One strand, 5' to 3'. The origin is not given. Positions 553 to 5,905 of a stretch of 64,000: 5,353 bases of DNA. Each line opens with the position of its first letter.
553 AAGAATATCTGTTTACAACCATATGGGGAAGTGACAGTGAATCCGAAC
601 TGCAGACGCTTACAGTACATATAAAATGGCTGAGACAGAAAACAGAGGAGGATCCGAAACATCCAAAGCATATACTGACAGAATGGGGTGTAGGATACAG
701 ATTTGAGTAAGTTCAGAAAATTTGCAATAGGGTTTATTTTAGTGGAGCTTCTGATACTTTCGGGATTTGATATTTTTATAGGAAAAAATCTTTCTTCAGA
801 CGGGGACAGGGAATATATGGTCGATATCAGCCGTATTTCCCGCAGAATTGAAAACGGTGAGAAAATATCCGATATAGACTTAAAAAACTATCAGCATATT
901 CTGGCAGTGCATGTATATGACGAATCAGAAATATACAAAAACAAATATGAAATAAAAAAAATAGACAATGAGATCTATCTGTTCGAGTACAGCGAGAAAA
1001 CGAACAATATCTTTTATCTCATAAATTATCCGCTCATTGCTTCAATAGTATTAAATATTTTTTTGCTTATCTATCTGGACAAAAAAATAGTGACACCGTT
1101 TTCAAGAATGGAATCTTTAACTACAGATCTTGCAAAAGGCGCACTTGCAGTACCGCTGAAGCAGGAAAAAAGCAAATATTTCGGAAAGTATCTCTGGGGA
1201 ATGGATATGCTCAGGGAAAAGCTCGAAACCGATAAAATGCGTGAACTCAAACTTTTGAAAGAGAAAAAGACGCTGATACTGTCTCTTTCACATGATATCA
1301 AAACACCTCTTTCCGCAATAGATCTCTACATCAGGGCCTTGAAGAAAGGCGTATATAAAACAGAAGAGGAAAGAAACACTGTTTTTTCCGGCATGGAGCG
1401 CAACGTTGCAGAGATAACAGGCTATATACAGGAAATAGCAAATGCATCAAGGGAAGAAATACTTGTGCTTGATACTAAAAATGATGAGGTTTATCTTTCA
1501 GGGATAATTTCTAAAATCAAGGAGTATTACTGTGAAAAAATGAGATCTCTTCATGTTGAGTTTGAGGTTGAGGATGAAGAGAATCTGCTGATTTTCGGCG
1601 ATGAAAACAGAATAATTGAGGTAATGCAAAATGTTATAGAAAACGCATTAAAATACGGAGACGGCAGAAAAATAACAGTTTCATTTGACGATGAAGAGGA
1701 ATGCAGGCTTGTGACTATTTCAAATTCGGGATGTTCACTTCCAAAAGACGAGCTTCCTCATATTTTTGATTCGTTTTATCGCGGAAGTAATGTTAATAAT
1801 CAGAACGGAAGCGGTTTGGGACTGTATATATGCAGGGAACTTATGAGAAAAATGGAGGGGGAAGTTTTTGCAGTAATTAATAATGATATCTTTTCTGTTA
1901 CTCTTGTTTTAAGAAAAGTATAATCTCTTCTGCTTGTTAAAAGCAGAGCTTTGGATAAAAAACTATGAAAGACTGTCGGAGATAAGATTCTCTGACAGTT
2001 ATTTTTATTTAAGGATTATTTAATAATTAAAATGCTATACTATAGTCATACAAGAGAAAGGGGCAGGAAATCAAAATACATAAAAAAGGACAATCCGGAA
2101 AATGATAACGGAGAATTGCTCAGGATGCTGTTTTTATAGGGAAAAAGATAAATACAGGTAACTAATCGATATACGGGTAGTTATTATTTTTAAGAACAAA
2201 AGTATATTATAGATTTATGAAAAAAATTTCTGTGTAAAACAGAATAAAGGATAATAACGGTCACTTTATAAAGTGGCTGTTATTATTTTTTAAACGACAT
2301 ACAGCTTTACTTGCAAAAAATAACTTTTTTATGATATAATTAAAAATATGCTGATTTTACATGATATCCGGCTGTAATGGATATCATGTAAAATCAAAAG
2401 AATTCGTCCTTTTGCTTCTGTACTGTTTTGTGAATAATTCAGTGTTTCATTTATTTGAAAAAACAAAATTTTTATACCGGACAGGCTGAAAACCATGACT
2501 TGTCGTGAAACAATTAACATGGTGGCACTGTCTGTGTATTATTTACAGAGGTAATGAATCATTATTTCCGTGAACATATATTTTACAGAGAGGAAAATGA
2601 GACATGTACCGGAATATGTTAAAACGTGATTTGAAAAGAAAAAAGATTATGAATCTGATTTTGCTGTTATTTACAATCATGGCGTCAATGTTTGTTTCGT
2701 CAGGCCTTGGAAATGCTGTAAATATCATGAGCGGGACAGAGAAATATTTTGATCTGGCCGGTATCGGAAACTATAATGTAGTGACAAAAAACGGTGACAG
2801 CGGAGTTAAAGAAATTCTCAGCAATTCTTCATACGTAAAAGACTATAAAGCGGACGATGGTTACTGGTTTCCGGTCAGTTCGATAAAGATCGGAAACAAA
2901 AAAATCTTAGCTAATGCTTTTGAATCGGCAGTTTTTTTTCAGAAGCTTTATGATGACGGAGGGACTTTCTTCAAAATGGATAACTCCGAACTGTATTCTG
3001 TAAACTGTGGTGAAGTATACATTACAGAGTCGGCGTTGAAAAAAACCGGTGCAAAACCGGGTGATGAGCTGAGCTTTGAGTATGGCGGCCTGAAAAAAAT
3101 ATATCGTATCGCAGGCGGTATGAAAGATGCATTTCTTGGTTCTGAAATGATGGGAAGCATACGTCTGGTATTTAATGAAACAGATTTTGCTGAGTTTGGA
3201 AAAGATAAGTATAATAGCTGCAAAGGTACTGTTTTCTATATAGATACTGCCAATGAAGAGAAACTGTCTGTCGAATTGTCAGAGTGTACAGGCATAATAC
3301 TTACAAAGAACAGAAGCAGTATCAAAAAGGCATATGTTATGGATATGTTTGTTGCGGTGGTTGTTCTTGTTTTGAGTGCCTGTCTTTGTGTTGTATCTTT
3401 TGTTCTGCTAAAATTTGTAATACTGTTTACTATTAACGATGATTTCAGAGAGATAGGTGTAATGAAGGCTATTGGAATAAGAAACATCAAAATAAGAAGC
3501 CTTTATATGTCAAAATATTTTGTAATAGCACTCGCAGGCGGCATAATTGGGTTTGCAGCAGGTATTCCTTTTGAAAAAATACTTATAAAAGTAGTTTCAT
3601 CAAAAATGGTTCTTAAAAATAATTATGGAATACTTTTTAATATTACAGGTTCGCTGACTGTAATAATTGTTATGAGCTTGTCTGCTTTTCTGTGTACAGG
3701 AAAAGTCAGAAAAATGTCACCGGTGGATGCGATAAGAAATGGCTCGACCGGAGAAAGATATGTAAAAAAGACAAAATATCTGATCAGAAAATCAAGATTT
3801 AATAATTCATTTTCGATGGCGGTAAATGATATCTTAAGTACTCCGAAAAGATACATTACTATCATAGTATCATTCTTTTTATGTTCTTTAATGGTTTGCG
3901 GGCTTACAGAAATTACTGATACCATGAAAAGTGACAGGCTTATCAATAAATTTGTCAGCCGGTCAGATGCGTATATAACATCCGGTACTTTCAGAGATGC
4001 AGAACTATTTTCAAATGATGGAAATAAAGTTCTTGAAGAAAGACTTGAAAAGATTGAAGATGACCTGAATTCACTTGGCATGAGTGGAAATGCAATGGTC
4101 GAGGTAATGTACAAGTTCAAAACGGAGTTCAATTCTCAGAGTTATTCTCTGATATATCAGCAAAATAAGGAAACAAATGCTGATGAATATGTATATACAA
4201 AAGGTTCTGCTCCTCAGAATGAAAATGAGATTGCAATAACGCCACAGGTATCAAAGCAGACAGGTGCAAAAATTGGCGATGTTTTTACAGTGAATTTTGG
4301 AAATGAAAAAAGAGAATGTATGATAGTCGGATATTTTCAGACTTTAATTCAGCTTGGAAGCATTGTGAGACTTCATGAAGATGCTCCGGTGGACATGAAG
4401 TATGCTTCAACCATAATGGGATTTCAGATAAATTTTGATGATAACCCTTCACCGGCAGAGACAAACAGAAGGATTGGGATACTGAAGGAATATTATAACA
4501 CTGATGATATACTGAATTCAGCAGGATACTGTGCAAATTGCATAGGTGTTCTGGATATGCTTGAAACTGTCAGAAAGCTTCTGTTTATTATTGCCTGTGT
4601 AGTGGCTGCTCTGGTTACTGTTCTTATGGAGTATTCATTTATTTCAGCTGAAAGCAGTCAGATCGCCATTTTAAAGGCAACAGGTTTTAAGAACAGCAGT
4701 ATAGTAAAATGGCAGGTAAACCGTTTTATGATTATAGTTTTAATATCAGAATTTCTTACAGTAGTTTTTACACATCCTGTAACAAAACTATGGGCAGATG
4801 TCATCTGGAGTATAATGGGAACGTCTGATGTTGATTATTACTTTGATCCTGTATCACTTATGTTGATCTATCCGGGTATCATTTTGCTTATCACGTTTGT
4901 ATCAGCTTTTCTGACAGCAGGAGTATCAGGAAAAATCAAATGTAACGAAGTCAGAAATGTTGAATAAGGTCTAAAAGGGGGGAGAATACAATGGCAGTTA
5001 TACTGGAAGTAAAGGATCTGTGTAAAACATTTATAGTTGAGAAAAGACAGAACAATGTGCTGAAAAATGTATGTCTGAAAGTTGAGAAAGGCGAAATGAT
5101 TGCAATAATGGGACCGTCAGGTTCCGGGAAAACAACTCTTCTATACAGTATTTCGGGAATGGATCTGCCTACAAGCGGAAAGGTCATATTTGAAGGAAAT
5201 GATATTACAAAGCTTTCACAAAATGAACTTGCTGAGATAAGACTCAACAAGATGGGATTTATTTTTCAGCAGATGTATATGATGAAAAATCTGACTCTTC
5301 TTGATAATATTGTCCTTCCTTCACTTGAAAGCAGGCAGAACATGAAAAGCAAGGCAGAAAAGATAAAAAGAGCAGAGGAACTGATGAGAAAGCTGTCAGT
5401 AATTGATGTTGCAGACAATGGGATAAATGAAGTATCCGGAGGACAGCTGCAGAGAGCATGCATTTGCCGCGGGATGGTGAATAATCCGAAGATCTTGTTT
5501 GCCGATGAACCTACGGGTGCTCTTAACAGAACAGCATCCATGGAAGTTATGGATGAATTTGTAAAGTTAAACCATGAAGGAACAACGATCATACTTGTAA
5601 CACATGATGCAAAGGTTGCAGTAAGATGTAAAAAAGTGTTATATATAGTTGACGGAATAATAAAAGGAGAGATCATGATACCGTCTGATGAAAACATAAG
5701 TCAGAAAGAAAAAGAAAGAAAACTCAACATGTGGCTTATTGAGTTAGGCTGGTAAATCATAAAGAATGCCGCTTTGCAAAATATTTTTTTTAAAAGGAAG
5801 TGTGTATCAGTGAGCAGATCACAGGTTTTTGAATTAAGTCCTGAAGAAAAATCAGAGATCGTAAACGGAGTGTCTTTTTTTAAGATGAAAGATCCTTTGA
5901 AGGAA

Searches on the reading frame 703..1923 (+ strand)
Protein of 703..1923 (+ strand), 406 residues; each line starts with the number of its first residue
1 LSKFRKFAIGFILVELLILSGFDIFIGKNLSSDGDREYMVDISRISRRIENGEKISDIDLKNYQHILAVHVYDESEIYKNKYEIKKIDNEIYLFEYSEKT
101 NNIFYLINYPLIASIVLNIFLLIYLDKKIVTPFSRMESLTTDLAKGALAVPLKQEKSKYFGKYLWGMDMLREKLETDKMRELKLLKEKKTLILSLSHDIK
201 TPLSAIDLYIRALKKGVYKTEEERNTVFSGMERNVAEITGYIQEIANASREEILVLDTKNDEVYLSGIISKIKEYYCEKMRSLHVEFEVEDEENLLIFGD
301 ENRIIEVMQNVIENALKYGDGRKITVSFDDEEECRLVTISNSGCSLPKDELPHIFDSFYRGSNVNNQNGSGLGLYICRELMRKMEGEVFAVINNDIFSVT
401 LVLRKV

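Call 72: search_protein_families(library=pfam, proteins=[window:703-1923:+], max_evalue=0.00001)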
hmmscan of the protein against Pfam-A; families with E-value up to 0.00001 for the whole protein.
window:703-1923:+ (406 aa): 3 families
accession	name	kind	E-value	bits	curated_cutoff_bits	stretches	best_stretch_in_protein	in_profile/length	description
PF02518.31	HATPase_c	-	3.9e-22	79.2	26.4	1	299-390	1-93/111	Histidine kinase-, DNA gyrase B-, and HSP90-like ATPase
PF00512.31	HisKA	-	2.2e-07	31.3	26.9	1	188-250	2-62/66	His Kinase A (phospho-acceptor) domain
PF14501.12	HATPase_c_5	-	6.5e-06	26.4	22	1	307-403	13-101/102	GHKL domain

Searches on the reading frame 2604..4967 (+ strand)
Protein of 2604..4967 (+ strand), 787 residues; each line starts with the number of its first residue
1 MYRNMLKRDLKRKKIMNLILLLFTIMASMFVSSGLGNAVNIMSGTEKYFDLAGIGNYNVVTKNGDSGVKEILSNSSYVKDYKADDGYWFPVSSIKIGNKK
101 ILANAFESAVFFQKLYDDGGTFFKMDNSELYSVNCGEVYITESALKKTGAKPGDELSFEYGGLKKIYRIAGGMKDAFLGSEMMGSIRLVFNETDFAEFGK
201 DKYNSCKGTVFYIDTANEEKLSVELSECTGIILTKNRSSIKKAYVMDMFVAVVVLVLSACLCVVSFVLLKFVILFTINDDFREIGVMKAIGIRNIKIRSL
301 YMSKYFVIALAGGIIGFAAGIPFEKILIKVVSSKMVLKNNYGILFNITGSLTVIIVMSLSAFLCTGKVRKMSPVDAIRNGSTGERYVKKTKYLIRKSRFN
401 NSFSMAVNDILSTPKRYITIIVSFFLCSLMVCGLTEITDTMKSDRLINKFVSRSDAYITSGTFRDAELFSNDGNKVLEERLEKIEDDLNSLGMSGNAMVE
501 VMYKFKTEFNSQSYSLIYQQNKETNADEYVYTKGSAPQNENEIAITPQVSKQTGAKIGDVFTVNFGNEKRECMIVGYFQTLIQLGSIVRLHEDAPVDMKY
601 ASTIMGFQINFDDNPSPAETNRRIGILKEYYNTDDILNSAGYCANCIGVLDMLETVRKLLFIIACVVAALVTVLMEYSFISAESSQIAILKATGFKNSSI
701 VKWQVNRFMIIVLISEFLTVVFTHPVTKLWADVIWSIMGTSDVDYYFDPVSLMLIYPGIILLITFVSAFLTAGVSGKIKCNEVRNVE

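Call 72: search_protein_families(library=pfam, proteins=[window:2604-4967:+], max_evalue=0.00001)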
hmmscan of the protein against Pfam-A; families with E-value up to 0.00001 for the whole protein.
window:2604-4967:+ (787 aa): 1 family
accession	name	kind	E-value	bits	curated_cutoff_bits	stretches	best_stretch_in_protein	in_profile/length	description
PF02687.27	FtsX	-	1.2e-21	77.4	25.5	2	256-373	2-120/120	FtsX-like permease C-terminal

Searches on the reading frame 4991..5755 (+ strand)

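Call 72: search_protein_families(library=pfam, proteins=[window:4991-5755:+], max_evalue=0.00001)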
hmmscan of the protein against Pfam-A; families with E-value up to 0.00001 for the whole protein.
window:4991-5755:+ (254 aa): 1 family
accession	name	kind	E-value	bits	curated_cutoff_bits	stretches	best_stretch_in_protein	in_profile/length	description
PF00005.33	ABC_tran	-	4e-33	115.4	25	1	24-175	1-136/137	ABC transporter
